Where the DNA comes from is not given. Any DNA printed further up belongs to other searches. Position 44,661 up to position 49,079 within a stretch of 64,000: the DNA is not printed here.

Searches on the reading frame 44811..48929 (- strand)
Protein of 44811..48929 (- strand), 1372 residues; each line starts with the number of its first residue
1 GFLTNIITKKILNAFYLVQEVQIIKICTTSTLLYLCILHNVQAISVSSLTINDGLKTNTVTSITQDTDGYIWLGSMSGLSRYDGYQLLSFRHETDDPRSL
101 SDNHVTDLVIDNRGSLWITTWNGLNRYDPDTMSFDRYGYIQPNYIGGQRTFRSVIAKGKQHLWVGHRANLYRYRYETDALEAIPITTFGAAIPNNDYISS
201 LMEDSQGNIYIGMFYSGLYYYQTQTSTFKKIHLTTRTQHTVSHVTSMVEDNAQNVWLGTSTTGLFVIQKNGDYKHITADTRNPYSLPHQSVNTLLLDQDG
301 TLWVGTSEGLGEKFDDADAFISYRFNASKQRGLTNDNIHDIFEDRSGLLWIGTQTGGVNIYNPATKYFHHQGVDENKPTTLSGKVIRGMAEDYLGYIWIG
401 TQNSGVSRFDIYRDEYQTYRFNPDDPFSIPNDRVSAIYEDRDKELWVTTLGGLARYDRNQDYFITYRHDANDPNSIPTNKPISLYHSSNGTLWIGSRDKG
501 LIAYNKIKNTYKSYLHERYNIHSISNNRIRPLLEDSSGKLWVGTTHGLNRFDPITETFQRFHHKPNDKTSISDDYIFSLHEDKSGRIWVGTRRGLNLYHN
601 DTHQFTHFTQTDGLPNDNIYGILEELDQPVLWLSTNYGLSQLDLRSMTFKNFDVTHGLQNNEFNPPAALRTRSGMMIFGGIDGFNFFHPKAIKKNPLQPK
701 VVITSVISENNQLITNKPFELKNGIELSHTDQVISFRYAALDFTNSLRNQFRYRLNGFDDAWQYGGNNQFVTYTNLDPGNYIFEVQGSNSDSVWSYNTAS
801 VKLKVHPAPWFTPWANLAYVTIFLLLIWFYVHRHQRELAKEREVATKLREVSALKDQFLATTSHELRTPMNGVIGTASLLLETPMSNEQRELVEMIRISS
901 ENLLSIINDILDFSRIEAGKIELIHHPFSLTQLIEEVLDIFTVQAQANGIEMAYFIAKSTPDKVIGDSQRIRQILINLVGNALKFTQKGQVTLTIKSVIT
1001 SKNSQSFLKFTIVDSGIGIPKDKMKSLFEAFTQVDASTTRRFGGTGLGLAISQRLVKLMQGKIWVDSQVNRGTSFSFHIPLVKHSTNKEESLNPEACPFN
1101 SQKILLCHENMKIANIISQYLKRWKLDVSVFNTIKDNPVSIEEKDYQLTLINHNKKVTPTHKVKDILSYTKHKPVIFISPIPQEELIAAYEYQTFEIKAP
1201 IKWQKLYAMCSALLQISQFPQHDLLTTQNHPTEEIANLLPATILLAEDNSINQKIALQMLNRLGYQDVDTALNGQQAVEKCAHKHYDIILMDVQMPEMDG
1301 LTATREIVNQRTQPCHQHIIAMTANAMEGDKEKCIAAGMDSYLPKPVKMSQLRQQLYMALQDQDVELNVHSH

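Call 18: search_protein_families(library=pfam, proteins=[window:44811-48929:-], max_evalue=0.1)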
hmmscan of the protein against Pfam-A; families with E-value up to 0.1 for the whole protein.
window:44811-48929:- (1372 aa): 11 families
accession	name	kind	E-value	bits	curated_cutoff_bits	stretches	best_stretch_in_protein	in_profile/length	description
PF07494.17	Reg_prop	-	1e-54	175.8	20.4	9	285-307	1-23/24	Two component regulator propeller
PF02518.31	HATPase_c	-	7.7e-31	107.3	26.4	1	966-1081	1-109/111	Histidine kinase-, DNA gyrase B-, and HSP90-like ATPase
PF00072.30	Response_reg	-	3.7e-28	98.4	30.2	1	1243-1356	1-110/111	Response regulator receiver domain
PF00512.31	HisKA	-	1.8e-20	73.2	26.9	1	855-919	2-66/66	His Kinase A (phospho-acceptor) domain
PF07495.19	Y_Y_Y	-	2.2e-18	66.3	26.6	1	742-806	1-65/65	Y_Y_Y domain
PF08450.18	SGL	-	1e-09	38.8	26.3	1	237-416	33-217/246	SMP-30/Gluconolactonase/LRE-like region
PF23748.1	Beta-prop_LRRK2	-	1.2e-07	31.5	26.9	0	287-309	272-294/359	LRRK2 beta propeller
PF12667.13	NigD_N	-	0.01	16.4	24.3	0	102-131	9-37/67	NigD-like N-terminal OB domain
PF23198.2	PDE8A_N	-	0.022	15.1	29.6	1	1261-1334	31-103/147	PDE8A-like, N-terminal domain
PF04151.21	PPC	-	0.054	14.8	25.9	0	757-787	40-70/70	Bacterial pre-peptidase C-terminal domain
PF13589.12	HATPase_c_3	-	0.082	13.4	25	0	1000-1053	26-81/137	Histidine kinase-, DNA gyrase B-, and HSP90-like ATPase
